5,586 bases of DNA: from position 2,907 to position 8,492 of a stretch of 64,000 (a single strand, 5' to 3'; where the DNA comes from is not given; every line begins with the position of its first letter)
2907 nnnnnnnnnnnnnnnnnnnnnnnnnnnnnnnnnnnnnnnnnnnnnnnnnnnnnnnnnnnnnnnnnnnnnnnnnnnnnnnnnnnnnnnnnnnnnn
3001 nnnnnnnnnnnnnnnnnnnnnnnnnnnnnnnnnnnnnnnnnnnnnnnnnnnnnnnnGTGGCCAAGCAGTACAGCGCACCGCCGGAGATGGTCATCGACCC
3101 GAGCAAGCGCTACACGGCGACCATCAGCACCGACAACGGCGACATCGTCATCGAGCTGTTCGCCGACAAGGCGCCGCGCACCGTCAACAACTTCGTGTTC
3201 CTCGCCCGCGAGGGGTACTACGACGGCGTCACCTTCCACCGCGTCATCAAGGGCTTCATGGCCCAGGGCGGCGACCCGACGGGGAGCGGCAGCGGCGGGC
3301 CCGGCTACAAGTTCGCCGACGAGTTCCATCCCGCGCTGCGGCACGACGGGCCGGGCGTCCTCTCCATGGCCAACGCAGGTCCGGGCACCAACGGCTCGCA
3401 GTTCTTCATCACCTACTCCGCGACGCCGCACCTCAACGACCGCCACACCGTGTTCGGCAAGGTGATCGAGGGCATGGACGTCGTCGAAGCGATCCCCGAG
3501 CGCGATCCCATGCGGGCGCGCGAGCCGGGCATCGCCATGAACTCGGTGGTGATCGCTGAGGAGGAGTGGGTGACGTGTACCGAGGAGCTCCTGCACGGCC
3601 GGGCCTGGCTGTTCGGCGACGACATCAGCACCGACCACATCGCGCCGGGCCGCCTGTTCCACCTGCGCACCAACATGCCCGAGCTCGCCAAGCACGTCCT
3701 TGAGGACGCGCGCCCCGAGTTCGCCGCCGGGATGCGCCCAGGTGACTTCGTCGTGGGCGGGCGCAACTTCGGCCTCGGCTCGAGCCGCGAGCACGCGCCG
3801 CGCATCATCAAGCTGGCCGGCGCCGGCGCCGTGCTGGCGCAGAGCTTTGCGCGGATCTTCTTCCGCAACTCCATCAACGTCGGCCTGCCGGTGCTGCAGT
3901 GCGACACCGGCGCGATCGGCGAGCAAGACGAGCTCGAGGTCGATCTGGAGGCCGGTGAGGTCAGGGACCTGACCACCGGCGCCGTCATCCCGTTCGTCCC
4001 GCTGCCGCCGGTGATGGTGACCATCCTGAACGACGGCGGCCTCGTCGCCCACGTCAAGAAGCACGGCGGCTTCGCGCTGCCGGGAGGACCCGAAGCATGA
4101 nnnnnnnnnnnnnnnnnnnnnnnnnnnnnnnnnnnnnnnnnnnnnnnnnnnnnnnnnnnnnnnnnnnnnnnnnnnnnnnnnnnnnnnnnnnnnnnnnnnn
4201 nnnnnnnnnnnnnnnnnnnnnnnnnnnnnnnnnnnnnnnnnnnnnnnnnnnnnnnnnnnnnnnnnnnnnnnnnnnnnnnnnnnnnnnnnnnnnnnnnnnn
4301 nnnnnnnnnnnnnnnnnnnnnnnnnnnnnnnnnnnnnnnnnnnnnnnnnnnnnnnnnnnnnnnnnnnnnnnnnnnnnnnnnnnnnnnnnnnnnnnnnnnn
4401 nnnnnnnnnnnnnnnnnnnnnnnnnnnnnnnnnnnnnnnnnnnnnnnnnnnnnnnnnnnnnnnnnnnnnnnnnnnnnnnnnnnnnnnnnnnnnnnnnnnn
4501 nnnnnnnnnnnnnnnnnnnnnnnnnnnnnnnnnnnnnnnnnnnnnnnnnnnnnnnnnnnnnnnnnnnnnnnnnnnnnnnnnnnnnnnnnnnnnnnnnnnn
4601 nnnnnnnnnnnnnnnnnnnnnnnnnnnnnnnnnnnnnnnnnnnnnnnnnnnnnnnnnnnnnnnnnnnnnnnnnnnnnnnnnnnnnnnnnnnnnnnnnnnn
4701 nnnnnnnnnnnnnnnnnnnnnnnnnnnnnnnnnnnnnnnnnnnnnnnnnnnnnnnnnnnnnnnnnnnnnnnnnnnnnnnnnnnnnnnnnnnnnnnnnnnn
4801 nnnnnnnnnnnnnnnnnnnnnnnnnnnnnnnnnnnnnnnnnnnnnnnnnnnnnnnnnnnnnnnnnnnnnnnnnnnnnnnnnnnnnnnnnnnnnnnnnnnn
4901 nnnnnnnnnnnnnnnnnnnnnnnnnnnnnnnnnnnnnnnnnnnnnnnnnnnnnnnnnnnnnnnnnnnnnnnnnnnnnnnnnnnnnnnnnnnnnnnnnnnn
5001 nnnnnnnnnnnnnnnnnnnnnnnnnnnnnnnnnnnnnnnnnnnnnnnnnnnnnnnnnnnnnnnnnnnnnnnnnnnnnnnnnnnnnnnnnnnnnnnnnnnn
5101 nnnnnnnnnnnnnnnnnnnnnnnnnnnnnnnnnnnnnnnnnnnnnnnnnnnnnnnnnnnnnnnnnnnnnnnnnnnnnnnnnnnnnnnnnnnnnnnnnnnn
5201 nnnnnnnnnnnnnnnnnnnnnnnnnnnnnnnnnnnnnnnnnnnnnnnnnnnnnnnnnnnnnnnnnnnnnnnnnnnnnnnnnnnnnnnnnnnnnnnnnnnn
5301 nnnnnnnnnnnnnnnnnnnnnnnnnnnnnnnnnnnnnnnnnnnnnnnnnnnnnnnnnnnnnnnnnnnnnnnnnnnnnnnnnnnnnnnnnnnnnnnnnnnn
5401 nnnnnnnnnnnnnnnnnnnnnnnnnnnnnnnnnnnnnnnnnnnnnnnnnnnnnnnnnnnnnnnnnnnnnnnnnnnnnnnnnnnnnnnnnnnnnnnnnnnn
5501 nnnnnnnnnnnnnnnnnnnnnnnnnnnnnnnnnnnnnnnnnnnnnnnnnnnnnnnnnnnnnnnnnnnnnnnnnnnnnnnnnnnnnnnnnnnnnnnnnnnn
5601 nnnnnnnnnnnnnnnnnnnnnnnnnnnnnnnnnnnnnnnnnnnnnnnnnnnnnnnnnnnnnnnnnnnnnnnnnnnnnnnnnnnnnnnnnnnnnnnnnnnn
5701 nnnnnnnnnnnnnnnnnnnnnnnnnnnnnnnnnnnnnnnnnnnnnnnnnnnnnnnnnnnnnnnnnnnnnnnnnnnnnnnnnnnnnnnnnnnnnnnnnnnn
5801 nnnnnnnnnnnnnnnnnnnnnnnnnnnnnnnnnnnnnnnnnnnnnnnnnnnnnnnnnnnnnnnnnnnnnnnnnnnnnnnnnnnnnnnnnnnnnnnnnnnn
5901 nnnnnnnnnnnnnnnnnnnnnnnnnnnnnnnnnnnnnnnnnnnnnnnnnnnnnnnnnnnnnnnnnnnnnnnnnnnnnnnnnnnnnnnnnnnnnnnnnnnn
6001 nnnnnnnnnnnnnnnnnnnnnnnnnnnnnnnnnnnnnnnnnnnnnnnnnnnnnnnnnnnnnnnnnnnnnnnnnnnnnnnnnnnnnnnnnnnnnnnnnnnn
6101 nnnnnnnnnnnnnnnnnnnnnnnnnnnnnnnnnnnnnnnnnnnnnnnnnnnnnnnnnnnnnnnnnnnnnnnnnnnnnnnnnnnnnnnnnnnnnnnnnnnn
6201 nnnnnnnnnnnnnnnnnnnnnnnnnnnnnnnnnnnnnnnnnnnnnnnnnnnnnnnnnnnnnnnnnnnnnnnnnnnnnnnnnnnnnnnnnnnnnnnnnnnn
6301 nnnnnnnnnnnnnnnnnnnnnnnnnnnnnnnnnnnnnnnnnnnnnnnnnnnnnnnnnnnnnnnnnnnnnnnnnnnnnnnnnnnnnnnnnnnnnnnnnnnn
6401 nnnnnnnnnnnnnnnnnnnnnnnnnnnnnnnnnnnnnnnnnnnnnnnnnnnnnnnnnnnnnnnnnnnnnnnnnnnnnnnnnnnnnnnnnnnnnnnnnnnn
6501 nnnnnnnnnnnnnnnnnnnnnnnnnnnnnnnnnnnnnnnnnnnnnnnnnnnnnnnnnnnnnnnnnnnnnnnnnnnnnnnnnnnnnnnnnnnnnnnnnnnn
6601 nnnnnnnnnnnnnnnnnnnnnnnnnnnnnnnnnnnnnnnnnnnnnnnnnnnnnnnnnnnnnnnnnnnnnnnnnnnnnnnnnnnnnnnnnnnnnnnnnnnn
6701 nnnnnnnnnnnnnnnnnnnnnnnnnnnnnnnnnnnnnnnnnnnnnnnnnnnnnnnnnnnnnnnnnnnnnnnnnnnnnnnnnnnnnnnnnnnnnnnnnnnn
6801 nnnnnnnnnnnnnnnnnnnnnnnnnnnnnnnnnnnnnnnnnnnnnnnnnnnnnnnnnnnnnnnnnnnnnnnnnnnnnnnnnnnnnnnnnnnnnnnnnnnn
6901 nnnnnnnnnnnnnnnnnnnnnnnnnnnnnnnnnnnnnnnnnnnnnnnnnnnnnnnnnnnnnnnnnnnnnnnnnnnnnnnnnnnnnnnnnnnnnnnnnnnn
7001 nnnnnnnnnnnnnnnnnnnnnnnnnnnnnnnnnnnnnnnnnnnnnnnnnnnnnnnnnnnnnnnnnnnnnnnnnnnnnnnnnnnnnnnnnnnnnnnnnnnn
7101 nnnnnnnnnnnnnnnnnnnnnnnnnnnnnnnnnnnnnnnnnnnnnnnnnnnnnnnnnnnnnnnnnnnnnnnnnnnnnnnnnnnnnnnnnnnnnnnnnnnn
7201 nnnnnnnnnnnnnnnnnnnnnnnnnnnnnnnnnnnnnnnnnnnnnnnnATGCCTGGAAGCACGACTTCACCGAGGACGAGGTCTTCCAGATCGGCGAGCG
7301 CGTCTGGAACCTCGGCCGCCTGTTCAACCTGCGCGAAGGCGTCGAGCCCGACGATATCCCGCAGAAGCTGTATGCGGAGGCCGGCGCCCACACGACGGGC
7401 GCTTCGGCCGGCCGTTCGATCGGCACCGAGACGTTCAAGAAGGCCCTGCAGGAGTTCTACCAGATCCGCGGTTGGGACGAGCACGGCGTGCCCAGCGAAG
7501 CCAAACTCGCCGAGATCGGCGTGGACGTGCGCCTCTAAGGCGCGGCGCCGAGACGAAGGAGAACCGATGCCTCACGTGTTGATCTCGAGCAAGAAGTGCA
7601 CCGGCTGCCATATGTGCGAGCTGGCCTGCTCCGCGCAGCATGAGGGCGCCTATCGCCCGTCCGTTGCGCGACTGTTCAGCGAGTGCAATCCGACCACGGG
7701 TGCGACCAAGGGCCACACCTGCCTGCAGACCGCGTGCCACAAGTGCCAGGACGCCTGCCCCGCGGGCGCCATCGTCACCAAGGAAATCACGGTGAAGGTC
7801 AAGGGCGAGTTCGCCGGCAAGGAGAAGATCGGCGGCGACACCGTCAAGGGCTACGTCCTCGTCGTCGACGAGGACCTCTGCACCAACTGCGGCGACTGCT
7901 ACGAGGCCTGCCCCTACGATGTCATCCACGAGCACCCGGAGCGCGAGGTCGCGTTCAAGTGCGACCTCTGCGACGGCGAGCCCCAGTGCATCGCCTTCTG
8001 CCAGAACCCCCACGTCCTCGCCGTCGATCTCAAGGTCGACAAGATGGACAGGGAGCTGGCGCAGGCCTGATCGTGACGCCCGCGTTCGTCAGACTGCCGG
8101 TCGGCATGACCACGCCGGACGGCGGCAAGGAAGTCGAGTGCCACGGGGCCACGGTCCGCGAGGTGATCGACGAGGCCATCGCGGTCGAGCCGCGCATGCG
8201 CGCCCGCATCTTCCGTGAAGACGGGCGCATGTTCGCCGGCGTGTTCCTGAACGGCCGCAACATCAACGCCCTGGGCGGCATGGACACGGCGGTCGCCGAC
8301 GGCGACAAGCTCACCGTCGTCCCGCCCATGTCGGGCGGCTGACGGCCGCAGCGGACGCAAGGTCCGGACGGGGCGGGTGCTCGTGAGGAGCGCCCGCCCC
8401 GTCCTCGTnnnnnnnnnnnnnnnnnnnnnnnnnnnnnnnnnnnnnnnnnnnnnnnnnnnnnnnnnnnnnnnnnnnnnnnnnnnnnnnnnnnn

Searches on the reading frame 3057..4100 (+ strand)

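Call 7: search_protein_families(library=pfam, proteins=[window:3057-4100:+], max_evalue=0.001)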
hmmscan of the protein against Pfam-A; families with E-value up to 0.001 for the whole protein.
window:3057-4100:+ (347 aa): 2 families
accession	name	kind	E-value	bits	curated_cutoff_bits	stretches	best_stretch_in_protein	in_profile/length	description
PF00160.26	Pro_isomerase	-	1.2e-50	172.3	21.7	1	22-150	3-141/159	Cyclophilin type peptidyl-prolyl cis-trans isomerase/CLD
PF00694.25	Aconitase_C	-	1.1e-14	55.4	22.8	1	232-278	78-124/131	Aconitase C-terminal domain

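Call 8: search_protein_families(library=ncbifam, proteins=[window:3057-4100:+], max_evalue=0.001)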
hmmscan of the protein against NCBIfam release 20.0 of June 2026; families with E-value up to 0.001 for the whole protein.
window:3057-4100:+ (347 aa): 17 families
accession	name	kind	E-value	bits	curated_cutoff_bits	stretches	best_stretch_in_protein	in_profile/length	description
TIGR02087.1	LEUD_arch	subfamily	1.6e-50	170.9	108.95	1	181-335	1-156/157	LeuD/DmdB family oxidoreductase small subunit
NF040625.1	HacB2_Meth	equivalog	8.5e-49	165.1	230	1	178-335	3-158/161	homoaconitase small subunit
TIGR02084.1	leud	equivalog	3e-45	153.7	245.85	1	181-335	1-156/156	3-isopropylmalate dehydratase small subunit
NF010629.0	PRK14023.1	equivalog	6e-39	133.5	229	1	182-339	3-160/166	homoaconitate hydratase small subunit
NF040604.2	HacB_Meth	equivalog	1e-34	119.7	230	1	179-335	3-159/159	homoaconitase small subunit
NF008057.0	PRK10791.1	equivalog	1.2e-21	77.1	297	1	22-147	3-137/164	peptidylprolyl isomerase B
NF005558.0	PRK07229.1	equivalog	1.4e-19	70.2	612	1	186-295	478-595/647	aconitate hydratase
NF008151.0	PRK10903.1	equivalog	2.4e-19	69.6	308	1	22-147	32-163/190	peptidylprolyl isomerase A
TIGR01342.1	acon_putative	hypoth_equivalog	7.3e-16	57.5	719.15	1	185-294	476-597/655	putative aconitate hydratase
NF002458.0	PRK01641.1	subfamily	1.6e-15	57.3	167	1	185-287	14-126/202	3-isopropylmalate dehydratase small subunit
TIGR00139.1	h_aconitase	equivalog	3.1e-14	52.3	529.9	1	187-280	539-633/709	homoaconitase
NF009520.0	PRK12881.1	subfamily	6.1e-10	37.5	905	1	231-304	765-834/893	aconitate hydratase AcnA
NF006757.0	PRK09277.1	subfamily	8.7e-10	36.9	686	1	231-290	760-819/888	aconitate hydratase AcnA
TIGR00171.1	leuD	equivalog_domain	9.6e-10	38.6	116.25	1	230-287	71-128/188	3-isopropylmalate dehydratase small subunit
TIGR01341.1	aconitase_1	equivalog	3.7e-08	31.5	945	1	231-294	751-814/876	aconitate hydratase AcnA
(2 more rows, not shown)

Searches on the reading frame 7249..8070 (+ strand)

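Call 7: search_protein_families(library=pfam, proteins=[window:7249-8070:+], max_evalue=0.001)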
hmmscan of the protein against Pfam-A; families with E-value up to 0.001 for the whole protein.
window:7249-8070:+ (273 aa): 8 families
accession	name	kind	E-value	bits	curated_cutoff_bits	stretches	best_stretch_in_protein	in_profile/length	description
PF13187.11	Fer4_9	-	6.4e-12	45.8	27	1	161-226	3-52/52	4Fe-4S dicluster domain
PF12838.12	Fer4_7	-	3.7e-10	40.5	27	1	162-225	4-52/52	4Fe-4S dicluster domain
PF13237.11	Fer4_10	-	3e-09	37.1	25.5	1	205-251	3-52/53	4Fe-4S dicluster domain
PF00037.32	Fer4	-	4.7e-09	36.1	21.1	1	205-226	2-23/24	4Fe-4S binding domain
PF12837.12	Fer4_6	-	7.7e-09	35.5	25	1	205-226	3-24/24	4Fe-4S binding domain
PF12797.12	Fer4_2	-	3.7e-08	33.3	24.5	2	204-223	3-22/22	4Fe-4S binding domain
PF14697.11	Fer4_21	-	5.9e-06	26.8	35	1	205-251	2-51/59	4Fe-4S dicluster domain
PF13484.11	Fer4_16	-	1.7e-05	25.9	30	0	162-182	4-24/66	4Fe-4S double cluster binding domain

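Call 8: search_protein_families(library=ncbifam, proteins=[window:7249-8070:+], max_evalue=0.001)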
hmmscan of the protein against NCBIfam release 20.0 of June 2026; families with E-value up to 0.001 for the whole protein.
window:7249-8070:+ (273 aa): 26 families (the best 25 are shown)
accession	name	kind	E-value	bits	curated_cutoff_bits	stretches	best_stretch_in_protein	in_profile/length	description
NF045766.1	PhenlGlyoxDHPadI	equivalog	9.3e-10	37.8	700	1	111-253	8-130/443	NADH-dependent phenylglyoxylate dehydrogenase subunit beta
NF005506.0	PRK07118.1-5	equivalog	1e-07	31.7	388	1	110-184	165-242/279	Fe-S cluster domain-containing protein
NF009451.0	PRK12809.1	equivalog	3.4e-07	28.9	1154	1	113-252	8-130/639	formate-dependent uric acid utilization protein YgfT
NF005503.0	PRK07118.1-2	equivalog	1.7e-06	27.5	252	0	202-242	160-201/292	RnfABCDGE type electron transport complex subunit B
NF009408.0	PRK12769.1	equivalog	2.1e-06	26.2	1003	1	110-266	5-149/659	formate-dependent uric acid utilization protein AegA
NF042909.1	FMH_DH_FwdF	exception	2.2e-06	27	375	1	110-253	133-271/336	tungsten-dependent formylmethanofuran dehydrogenase subunit FwdF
NF007382.0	PRK09898.1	equivalog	3.2e-06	26.8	213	1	110-252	60-194/208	ferredoxin-like protein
TIGR02512.1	FeFe_hydrog_A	subfamily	4.1e-06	25.9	405.95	1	110-193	2-85/375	[FeFe] hydrogenase, group A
TIGR03149.1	cyt_nit_nrfC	equivalog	1.4e-05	24.6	377.6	1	203-242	119-158/225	cytochrome c nitrite reductase Fe-S protein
TIGR02936.1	fdxN_nitrog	equivalog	1.9e-05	24.7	80.55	1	195-229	7-41/91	ferredoxin III, nif-specific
TIGR02951.1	DMSO_dmsB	equivalog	4.8e-05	23.4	214.1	0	203-252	89-144/161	DMSO/selenate family reductase complex B subunit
NF005745.0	PRK07569.1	equivalog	5.9e-05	22.5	333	1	109-183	140-215/238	bidirectional hydrogenase complex protein HoxU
NF040763.1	FeFe_hydrog_A6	exception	6.8e-05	21.4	765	1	105-193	135-223/571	NADH-dependent [FeFe] hydrogenase, group A6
NF038196.1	ferrodoxin_EFR1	subfamily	7.3e-05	22.9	75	0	206-253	182-226/242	EFR1 family ferrodoxin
TIGR02494.1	PFLE_PFLC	subfamily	7.6e-05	22.1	174.35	0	107-178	40-100/293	glycyl-radical enzyme activating protein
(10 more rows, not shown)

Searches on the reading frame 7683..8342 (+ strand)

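Call 7: search_protein_families(library=pfam, proteins=[window:7683-8342:+], max_evalue=0.001)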
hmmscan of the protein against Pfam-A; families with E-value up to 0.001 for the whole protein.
window:7683-8342:+ (219 aa): 1 family
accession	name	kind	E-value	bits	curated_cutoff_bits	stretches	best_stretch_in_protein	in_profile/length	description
PF02597.26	ThiS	-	4.4e-09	37.2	22.5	1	149-219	15-76/76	ThiS family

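Call 8: search_protein_families(library=ncbifam, proteins=[window:7683-8342:+], max_evalue=0.001)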
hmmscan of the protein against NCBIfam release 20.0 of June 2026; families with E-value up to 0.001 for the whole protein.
window:7683-8342:+ (219 aa): 2 families
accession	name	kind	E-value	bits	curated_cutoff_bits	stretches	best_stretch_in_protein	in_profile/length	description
NF041918.1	SAMP1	equivalog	1.4e-13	51.2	60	1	147-219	14-91/91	ubiquitin-like small modifier protein 1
TIGR01687.1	moaD_arch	subfamily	1.8e-11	44.4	49.5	1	149-219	18-88/88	MoaD family protein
